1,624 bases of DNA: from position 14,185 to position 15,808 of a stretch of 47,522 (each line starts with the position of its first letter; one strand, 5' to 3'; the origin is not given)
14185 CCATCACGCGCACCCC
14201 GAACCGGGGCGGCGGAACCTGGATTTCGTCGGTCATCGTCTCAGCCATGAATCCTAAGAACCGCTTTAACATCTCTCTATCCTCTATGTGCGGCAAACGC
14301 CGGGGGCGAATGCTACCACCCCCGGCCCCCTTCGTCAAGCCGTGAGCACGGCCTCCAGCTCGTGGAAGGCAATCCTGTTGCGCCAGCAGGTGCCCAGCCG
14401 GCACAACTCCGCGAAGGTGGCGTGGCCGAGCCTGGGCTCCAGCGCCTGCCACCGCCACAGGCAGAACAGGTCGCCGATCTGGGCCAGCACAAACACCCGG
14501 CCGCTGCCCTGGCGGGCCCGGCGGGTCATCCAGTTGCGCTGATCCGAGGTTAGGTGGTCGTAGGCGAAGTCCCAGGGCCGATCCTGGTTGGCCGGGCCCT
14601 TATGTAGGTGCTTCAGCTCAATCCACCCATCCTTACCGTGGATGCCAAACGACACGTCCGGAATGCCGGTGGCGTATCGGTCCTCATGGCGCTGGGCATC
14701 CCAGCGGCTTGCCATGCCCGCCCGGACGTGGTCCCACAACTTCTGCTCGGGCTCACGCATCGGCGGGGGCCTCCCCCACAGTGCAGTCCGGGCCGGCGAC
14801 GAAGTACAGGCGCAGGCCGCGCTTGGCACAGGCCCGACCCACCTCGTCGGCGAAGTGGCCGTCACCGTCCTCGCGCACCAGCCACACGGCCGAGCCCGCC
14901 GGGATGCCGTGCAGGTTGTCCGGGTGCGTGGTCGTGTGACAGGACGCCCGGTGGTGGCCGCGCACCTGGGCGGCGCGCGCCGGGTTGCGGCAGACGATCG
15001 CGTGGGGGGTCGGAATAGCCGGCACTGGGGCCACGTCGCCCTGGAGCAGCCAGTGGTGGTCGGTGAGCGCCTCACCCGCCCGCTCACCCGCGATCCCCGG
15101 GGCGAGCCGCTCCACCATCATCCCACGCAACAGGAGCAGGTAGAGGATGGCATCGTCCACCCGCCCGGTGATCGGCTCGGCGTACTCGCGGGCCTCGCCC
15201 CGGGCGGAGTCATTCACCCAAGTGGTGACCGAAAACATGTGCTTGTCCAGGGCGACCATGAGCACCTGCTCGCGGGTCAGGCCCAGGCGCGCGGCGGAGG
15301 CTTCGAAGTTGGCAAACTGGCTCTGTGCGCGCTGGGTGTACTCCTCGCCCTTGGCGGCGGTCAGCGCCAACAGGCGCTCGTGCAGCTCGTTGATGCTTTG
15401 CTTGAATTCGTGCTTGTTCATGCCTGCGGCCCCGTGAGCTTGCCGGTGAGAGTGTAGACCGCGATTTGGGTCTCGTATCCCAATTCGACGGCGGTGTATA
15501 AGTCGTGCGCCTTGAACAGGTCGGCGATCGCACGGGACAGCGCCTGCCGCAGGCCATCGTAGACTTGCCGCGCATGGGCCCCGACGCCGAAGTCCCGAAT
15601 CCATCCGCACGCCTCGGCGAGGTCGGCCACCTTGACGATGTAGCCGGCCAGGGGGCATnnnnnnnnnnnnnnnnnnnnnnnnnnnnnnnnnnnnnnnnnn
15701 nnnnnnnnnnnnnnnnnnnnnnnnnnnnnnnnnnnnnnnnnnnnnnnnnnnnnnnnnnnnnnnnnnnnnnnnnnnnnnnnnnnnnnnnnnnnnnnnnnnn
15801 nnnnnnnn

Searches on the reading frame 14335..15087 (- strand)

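Call 48: search_protein_families(library=pfam, max_evalue=0.01, proteins=[window:14335-15087:-])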
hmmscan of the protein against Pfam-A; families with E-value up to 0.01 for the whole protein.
window:14335-15087:- (250 aa): 0 families

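Call 50: search_protein_families(library=phrogs, max_evalue=0.001, proteins=[window:14335-15087:-])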
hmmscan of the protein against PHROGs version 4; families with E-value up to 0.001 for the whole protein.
window:14335-15087:- (250 aa): 1 family
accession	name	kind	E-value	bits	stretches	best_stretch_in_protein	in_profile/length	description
phrog_2165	-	DNA, RNA and nucleotide metabolism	3.4e-22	79.8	1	112-211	2-99/141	DNA helicase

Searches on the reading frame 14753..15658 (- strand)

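Call 48: search_protein_families(library=pfam, max_evalue=0.01, proteins=[window:14753-15658:-])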
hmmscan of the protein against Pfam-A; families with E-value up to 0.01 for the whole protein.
window:14753-15658:- (301 aa): 0 families

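Call 50: search_protein_families(library=phrogs, max_evalue=0.001, proteins=[window:14753-15658:-])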
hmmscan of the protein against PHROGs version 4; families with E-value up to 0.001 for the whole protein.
window:14753-15658:- (301 aa): 1 family
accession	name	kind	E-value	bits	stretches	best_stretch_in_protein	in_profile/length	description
phrog_6802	-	unknown function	3.4e-18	67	1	80-184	1-101/122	-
